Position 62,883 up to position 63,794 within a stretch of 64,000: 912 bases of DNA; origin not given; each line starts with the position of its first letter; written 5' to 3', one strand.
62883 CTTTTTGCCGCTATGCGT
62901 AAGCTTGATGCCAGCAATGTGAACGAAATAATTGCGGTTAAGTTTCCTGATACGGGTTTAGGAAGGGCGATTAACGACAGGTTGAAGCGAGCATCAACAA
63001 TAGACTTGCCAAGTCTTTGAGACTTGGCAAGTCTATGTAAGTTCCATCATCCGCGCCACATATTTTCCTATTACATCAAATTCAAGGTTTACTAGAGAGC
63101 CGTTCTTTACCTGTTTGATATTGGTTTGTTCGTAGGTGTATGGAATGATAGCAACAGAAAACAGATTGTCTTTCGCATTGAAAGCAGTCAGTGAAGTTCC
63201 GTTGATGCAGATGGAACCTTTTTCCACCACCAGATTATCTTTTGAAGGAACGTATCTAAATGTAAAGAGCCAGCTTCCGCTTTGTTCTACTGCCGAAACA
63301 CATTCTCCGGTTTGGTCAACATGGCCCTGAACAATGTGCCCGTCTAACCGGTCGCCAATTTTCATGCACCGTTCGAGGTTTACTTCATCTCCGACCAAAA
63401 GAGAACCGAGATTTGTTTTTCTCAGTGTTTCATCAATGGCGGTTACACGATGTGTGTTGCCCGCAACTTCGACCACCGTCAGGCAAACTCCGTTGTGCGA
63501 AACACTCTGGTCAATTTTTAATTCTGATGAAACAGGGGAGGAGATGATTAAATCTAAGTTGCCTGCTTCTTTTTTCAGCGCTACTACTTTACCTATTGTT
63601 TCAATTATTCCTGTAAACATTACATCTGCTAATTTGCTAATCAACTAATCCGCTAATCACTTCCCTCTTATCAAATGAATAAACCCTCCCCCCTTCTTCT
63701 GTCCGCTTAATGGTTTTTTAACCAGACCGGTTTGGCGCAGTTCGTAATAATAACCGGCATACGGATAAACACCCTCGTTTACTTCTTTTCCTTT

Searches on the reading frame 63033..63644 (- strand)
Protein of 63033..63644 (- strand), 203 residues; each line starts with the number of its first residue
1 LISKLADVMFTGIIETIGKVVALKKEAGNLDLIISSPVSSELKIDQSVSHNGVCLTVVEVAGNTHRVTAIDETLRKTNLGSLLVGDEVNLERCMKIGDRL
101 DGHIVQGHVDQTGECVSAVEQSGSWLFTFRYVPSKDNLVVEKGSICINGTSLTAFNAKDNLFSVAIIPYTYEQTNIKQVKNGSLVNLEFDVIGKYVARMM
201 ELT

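Call 16: search_protein_families(library=ncbifam, proteins=[window:63033-63644:-], max_evalue=0.1)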
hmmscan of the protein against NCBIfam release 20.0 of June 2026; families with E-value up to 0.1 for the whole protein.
window:63033-63644:- (203 aa): 3 families
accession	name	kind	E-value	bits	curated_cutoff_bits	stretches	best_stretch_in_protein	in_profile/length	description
NF006767.1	PRK09289.1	equivalog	1.4e-66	223.4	155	1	9-200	1-192/192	riboflavin synthase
TIGR00187.1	ribE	equivalog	2.8e-57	193.2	156.6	1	9-202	1-197/207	riboflavin synthase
NF009566.0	PRK13020.1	equivalog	4.5e-47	159.9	180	1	9-196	1-190/206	riboflavin synthase subunit alpha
